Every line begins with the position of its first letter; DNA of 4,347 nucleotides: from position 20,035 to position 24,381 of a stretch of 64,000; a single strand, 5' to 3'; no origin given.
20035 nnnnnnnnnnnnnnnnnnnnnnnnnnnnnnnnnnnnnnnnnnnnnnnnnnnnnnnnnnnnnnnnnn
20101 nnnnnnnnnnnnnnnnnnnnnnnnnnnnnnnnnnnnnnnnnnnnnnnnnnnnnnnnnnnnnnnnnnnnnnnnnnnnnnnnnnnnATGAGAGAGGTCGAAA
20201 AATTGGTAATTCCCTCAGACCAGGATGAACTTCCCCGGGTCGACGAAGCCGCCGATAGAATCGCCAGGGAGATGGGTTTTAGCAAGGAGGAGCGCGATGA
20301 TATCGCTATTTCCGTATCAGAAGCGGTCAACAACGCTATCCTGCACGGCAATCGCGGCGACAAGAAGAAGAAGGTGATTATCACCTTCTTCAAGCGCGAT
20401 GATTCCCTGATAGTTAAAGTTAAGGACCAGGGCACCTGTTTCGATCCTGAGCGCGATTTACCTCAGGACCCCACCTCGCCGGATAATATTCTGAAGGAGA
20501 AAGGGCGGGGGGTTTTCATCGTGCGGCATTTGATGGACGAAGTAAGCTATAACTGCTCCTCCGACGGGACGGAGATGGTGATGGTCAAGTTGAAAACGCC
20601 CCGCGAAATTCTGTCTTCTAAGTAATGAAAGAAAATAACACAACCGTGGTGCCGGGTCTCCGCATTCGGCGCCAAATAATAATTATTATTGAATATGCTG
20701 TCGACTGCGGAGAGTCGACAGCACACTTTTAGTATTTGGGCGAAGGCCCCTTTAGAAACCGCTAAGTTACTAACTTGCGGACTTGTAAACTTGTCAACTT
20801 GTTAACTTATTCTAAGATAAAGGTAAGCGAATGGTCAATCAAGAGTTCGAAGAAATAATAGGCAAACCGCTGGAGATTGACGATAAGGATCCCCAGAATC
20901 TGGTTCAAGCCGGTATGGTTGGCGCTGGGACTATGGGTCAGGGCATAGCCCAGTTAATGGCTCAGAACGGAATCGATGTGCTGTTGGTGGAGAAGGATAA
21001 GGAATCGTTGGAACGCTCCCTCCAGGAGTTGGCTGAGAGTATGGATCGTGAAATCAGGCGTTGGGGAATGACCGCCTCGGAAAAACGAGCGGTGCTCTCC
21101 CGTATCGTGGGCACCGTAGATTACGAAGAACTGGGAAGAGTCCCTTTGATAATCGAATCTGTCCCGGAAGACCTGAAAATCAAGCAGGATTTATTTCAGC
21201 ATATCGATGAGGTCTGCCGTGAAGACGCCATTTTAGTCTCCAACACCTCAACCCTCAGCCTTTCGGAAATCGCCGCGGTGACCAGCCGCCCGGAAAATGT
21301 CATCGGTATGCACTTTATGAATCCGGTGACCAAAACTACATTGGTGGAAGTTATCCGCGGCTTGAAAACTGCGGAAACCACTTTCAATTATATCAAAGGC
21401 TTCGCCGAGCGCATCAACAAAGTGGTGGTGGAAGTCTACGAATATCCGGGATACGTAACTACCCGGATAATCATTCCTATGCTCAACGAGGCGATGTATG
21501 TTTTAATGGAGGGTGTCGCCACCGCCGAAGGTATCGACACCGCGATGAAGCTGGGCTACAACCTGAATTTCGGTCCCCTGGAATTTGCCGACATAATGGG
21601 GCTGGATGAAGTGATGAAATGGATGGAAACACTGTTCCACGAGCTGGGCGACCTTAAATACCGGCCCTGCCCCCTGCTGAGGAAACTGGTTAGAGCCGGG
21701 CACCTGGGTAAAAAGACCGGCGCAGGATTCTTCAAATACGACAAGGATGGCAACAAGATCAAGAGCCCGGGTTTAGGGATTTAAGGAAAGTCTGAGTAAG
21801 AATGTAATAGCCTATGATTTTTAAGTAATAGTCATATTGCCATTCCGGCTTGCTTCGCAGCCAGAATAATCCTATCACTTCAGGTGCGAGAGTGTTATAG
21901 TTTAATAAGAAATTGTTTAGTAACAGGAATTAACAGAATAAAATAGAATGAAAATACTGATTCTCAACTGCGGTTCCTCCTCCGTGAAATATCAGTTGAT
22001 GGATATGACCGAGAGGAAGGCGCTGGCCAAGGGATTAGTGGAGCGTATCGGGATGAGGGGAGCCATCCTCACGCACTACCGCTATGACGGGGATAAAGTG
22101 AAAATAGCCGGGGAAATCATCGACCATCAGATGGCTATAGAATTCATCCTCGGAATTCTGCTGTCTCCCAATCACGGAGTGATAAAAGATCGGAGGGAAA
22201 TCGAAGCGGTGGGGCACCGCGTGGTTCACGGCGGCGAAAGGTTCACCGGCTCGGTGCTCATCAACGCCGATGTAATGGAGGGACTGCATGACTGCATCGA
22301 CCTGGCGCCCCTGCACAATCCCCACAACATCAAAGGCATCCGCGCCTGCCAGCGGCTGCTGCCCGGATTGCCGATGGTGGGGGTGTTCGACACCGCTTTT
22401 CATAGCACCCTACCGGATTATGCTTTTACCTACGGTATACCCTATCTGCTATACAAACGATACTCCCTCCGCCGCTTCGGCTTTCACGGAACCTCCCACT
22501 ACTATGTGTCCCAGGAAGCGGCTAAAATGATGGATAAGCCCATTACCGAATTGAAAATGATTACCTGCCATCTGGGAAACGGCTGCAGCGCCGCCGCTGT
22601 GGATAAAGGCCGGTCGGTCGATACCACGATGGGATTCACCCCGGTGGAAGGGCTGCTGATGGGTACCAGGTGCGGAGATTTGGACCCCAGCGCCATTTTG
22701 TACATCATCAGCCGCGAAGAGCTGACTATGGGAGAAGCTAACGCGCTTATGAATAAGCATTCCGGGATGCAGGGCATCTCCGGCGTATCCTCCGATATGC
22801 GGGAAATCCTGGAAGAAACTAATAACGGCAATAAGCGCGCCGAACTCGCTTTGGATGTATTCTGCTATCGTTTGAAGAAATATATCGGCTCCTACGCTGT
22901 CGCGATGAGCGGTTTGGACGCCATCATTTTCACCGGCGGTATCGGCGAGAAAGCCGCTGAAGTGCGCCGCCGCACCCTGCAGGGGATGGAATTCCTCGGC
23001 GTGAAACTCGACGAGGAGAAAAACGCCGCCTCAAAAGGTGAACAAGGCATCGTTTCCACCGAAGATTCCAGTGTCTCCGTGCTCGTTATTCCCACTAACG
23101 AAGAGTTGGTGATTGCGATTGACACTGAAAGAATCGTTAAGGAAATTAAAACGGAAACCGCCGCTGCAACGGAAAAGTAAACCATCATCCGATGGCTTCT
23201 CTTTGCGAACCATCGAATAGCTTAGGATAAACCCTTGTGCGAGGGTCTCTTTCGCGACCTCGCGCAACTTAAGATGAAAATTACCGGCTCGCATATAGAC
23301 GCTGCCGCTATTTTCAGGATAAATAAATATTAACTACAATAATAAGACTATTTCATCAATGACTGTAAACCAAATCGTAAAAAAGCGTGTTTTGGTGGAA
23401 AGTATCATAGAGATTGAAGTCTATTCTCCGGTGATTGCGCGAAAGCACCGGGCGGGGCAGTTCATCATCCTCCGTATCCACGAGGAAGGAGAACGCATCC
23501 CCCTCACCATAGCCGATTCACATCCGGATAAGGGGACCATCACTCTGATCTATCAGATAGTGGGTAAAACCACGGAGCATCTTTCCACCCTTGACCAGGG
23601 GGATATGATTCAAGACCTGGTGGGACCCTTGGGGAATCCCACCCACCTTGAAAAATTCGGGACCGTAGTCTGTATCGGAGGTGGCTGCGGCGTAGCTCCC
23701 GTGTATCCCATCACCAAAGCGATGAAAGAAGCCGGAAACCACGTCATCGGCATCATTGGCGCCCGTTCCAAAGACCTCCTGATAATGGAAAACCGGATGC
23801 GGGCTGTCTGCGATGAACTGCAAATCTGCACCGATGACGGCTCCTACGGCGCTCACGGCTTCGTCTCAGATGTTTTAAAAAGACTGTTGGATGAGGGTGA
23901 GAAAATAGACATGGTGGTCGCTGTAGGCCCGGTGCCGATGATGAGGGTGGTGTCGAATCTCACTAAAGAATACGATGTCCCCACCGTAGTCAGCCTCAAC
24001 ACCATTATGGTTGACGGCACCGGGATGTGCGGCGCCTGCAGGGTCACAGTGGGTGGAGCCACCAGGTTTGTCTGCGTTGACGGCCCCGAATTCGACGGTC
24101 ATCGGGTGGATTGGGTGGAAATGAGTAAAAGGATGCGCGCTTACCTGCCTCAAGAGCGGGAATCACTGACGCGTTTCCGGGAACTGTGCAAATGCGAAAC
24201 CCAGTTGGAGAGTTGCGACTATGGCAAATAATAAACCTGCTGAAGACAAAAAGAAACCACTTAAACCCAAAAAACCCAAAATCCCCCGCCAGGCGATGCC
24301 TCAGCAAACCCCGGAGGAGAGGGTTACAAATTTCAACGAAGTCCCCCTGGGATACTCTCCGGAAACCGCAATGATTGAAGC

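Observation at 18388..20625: Partner-switching module (STAS, GAF-PP2C phosphatase, RsbW-type kinase) with no sigma factor, directly downstream of pduS/pduT-like genes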

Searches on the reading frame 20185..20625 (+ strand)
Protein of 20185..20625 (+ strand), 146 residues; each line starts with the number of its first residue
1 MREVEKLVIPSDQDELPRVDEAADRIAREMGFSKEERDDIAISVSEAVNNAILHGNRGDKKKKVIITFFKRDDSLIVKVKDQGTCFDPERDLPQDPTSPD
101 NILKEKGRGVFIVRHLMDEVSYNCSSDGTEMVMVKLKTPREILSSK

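Call 3: search_protein_families(library=pfam, proteins=[window:20185-20625:+], max_evalue=0.001)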
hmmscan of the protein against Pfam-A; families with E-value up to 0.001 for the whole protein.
window:20185-20625:+ (146 aa): 2 families
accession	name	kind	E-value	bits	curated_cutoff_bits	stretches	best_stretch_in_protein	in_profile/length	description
PF13581.12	HATPase_c_2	-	5.5e-27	94.7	27.4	1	9-135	1-127/127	Histidine kinase-like ATPase domain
PF02518.31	HATPase_c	-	2.2e-05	25.3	26.4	1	39-137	5-108/111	Histidine kinase-, DNA gyrase B-, and HSP90-like ATPase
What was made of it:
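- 20185..20625 (+): RsbW/SpoIIAB-type GHKL serine kinase (putative anti-sigma-like switch kinase), 146 aa. Its start overlaps the phosphatase stop (ATGA). HATPase_c_2 5.5e-27 (call 3).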

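Call 4: search_protein_families(library=ncbifam, proteins=[window:20185-20625:+], max_evalue=0.001)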
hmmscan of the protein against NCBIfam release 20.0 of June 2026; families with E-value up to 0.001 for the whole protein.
window:20185-20625:+ (146 aa): 4 families
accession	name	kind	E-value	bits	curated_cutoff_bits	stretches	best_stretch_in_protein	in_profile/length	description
NF003144.0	PRK04069.1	equivalog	2.5e-20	72.5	145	1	25-137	28-143/161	anti-sigma B factor RsbW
TIGR01924.1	rsbW_low_gc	equivalog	1e-17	64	155.05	1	24-136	27-142/159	anti-sigma B factor RsbW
TIGR01925.2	spIIAB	equivalog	3.2e-14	53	135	1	26-135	24-134/137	anti-sigma F factor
NF041045.1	RsbA_anti_sig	subfamily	2.4e-12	46.7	210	1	10-132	185-299/303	anti-sigma factor RsbA family regulatory protein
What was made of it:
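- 20185..20625 (+): It scores below the NCBIfam RsbW and SpoIIAB equivalog cut-offs (call 4).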

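Call 30: search_solved_structures(query=window:20185-20625:+, max_evalue=0.001, show_alignments=2)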
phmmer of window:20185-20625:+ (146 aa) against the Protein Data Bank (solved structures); distinct sequences matched with E-value up to 0.001: 6.
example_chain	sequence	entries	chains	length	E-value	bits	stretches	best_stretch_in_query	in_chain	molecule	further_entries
6m36_A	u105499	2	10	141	5.8e-14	55.3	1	18-134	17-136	Serine-protein kinase RsbW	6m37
1til_A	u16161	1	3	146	2.1e-07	34.1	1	14-131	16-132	Anti-sigma F factor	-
1l0o_A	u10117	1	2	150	2.2e-07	34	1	15-131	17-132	Anti-sigma F factor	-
1th8_A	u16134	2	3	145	3e-07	33.6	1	14-125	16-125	Anti-sigma F factor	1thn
1tid_A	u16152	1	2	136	3.1e-07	33.6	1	14-125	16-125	Anti-sigma F factor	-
9qih_A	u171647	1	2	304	1.1e-05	28.6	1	64-125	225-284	SenB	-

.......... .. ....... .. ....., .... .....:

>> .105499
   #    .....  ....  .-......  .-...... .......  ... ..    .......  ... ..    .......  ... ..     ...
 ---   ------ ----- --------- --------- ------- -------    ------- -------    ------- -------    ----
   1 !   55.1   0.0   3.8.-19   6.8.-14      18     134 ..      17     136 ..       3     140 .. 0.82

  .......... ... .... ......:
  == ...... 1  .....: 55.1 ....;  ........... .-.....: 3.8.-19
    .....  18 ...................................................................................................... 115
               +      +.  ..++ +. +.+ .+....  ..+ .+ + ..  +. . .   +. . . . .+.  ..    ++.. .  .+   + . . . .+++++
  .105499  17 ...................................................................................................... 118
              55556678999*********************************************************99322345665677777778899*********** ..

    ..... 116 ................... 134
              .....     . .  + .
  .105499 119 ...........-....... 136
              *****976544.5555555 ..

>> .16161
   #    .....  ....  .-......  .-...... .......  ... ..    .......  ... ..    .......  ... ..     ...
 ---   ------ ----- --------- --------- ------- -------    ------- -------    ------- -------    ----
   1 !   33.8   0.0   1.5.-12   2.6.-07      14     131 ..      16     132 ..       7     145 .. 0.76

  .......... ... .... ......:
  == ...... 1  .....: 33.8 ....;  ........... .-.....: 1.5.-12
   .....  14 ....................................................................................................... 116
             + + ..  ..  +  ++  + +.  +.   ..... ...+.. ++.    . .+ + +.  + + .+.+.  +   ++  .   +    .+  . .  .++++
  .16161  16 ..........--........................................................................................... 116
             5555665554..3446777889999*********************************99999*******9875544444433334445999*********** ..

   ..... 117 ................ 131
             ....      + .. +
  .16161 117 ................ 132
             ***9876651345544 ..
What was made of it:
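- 20185..20625 (+): Best PDB hit is B. subtilis RsbW 6m36 at 5.8e-14 (call 30).
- Checked: The best solved relative is B. subtilis RsbW, 6m36 (calls 3, 30).
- The kinase is closest to B. subtilis RsbW (calls 4, 30).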

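Call 58: find_homologous_proteins(query=window:20185-20625:+, max_evalue=1e-10)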
Query window:20185-20625:+ (146 aa): 183 proteins with E <= 1e-10 among 219 candidates; the best 120 are listed.
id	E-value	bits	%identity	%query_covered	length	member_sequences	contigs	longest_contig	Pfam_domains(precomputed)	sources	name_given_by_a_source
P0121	9.4e-89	312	100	100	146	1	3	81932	PF13581.13,PF02518.32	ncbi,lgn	-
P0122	1.5e-57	211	72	95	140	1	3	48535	PF13581.13,PF02518.32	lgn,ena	-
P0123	1.2e-42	163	60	94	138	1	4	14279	PF13581.13,PF02518.32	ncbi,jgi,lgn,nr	ncbi:MAG: ATP-binding protein [candidate division Zixibacteria bacterium]|nr:ATP-binding protein [Ca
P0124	1.6e-42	162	60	94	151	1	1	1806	PF13581.13,PF02518.32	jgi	-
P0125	7.6e-42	160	60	94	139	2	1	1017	PF13581.13,PF02518.32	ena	-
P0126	2.3e-41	159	59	94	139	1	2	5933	PF13581.13,PF02518.32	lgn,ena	-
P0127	1.1e-37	147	51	95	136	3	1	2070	PF13581.13,PF02518.32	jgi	jgi:serine/threonine-protein kinase RsbW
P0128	9.4e-36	141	53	90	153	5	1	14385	PF13581.13,PF02518.32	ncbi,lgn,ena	-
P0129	1.0e-35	140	47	92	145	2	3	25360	PF13581.13,PF02518.32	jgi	-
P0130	1.0e-35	140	53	90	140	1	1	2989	PF13581.13,PF02518.32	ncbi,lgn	-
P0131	1.3e-35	140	53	90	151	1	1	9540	PF13581.13,PF02518.32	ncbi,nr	ncbi:MAG: ATP-binding protein [Calditrichaeota bacterium]|nr:MAG: ATP-binding protein [Calditrichota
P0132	2.1e-35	139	54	92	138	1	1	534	PF13581.13,PF02518.32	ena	-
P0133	7.2e-35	138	50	92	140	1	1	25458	PF13581.13,PF02518.32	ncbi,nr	ncbi:ATP-binding protein [bacterium]|nr:ATP-binding protein [bacterium]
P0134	1.5e-34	137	55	90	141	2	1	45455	PF13581.13,PF02518.32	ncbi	-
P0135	1.7e-34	137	51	91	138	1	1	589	PF13581.13,PF02518.32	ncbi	-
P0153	2.7e-30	123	49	92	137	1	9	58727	PF13581.13,PF02518.32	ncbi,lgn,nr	ncbi:MAG: Serine-protein kinase RsbW [Calditrichaeota bacterium]|nr:Serine-protein kinase RsbW [Cald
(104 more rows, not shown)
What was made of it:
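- Tried and rejected: All homologues are single-domain (call 58).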

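Call 59: find_encoding_contigs(protein=P0122, flank=9000, max_places=1)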
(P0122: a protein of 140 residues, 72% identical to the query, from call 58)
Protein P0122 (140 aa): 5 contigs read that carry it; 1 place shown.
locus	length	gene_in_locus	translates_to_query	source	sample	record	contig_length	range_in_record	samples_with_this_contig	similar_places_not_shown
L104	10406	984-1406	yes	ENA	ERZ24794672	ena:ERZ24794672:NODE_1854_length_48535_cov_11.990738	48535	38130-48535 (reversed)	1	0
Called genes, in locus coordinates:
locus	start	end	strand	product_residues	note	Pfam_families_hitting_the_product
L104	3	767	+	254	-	?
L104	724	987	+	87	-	PF07228:SpoIIE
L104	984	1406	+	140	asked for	PF13581:HATPase_c_2, PF02518:HATPase_c (weak)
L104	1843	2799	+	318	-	PF02737:3HCDH_N, PF00725:3HCDH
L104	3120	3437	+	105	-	-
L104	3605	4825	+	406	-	PF00871:Acetate_kinase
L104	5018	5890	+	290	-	PF10418:DHODB_Fe-S_bind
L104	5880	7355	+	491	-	PF14691:Fer4_20, PF01262:AlaDh_PNT_C (faint), PF13241:NAD_binding_7 (faint), PF13738:Pyr_redox_3 (faint), PF07992:Pyr_redox_2, PF13450:NAD_binding_8 (weak), PF00070:Pyr_redox (weak)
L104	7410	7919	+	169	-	PF02620:YceD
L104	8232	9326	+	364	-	PF02504:FA_synthesis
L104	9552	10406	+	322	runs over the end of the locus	PF08545:ACP_syn_III, PF08541:ACP_syn_III_C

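Call 60: find_encoding_contigs(protein=P0153, flank=8000, max_places=1)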
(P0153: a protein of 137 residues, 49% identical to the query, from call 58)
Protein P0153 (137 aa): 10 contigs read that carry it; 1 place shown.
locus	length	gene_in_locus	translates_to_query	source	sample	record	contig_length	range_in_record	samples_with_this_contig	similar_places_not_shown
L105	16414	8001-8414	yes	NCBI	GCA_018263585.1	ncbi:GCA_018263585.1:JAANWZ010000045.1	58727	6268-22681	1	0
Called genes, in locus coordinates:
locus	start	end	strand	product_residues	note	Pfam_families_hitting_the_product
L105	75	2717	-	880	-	PF03710:GlnE, PF08335:GlnD_UR_UTase, PF03710:GlnE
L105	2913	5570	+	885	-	PF18962:Por_Secre_tail (weak)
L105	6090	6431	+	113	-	PF01740:STAS, PF13466:STAS_2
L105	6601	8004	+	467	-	PF01590:GAF, PF13185:GAF_2, PF13492:GAF_3, PF07228:SpoIIE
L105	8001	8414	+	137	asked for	PF13581:HATPase_c_2, PF02518:HATPase_c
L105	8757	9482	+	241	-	PF08032:SpoU_sub_bind, PF00588:SpoU_methylase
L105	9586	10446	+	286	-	PF01551:Peptidase_M23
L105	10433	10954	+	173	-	PF04519:Bactofilin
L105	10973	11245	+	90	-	PF09527:ATPase_gene1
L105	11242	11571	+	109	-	-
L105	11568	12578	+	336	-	PF00119:ATP-synt_A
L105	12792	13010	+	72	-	PF00137:ATP-synt_C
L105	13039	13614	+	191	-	PF00430:ATP-synt_B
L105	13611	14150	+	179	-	PF00213:OSCP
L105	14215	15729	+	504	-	PF06745:ATPase (faint), PF02874:ATP-synt_ab_N, PF00006:ATP-synt_ab, PF00306:ATP-synt_ab_C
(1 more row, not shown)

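Call 73: search_protein_families(library=padloc, proteins=[window:20185-20625:+], max_evalue=0.001)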
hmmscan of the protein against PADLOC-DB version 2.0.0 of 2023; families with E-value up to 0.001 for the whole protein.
window:20185-20625:+ (146 aa): 0 families

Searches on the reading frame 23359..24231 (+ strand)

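Call 3: search_protein_families(library=pfam, proteins=[window:23359-24231:+], max_evalue=0.001)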
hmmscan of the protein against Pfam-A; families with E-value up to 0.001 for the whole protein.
window:23359-24231:+ (290 aa): 2 families
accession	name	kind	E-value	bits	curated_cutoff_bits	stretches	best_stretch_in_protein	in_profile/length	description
PF10418.14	DHODB_Fe-S_bind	-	6.2e-14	51.9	23.9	1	214-251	1-41/41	Iron-sulfur cluster binding domain of dihydroorotate dehydrogenase B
PF00175.26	NAD_binding_1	-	1.6e-05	25.9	22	1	106-199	2-108/109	Oxidoreductase NAD-binding domain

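Call 4: search_protein_families(library=ncbifam, proteins=[window:23359-24231:+], max_evalue=0.001)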
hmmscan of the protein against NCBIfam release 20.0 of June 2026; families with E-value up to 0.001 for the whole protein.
window:23359-24231:+ (290 aa): 18 families
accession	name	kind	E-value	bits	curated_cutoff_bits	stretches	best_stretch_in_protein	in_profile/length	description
NF004862.0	PRK06222.1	subfamily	1.9e-126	421.3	220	1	4-281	2-279/281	sulfide/dihydroorotate dehydrogenase-like FAD/NAD-binding protein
NF009414.0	PRK12778.1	equivalog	1.3e-118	397.3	1103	1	4-275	2-273/752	bifunctional dihydroorotate dehydrogenase B NAD binding subunit/NADPH-dependent glutamate synthase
NF009413.0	PRK12775.1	equivalog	1.1e-95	321.4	1895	1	5-283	3-281/1006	putative trifunctional 2-polyprenylphenol hydroxylase/glutamate synthase subunit beta/ferritin domain-containing protein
NF009415.0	PRK12779.1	equivalog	1.2e-72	245.2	1519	1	4-272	651-940/944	putative bifunctional glutamate synthase subunit beta/2-polyprenylphenol hydroxylase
NF000796.0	PRK00054.1-1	equivalog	8.7e-46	156.2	224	1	29-260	28-245/254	dihydroorotate dehydrogenase electron transfer subunit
NF000798.0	PRK00054.1-3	equivalog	5.1e-41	140.9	219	1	4-250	8-242/244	dihydroorotate dehydrogenase electron transfer subunit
NF000799.0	PRK00054.1-4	equivalog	4e-39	134.2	314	1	5-248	8-254/258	dihydroorotate dehydrogenase electron transfer subunit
NF000797.0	PRK00054.1-2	equivalog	2.3e-35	122.1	270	1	6-247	19-262/267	dihydroorotate dehydrogenase electron transfer subunit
NF006220.0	PRK08345.1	subfamily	8.2e-18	64.6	395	1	20-246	31-283/294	cytochrome-c3 hydrogenase subunit gamma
NF004470.0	PRK05802.1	equivalog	1.2e-16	60.6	313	1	5-234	69-308/330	sulfide/dihydroorotate dehydrogenase-like FAD/NAD-binding protein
TIGR02911.1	sulfite_red_B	equivalog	2.6e-15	56.2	288.6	1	29-246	30-252/261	anaerobic sulfite reductase subunit AsrB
NF040830.1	sulfhyd_ShyC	equivalog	2.1e-12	46.8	600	1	29-246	38-277/288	NAD(P)-dependent hydrogenase/sulfhydrogenase 2 subunit gamma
NF040835.1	sulfhyd_HydG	equivalog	6.5e-12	45.3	650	1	23-246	41-280/292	NADPH-dependent hydrogenase/sulfhydrogenase 1 subunit gamma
NF040810.1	BenC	equivalog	1.2e-07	31.2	430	1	9-207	112-320/333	benzoate 1,2-dioxygenase electron transfer component BenC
NF005128.0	PRK06567.1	equivalog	1.3e-06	26.7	1072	1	3-132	794-924/1031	putative bifunctional glutamate synthase subunit beta/2-polyprenylphenol hydroxylase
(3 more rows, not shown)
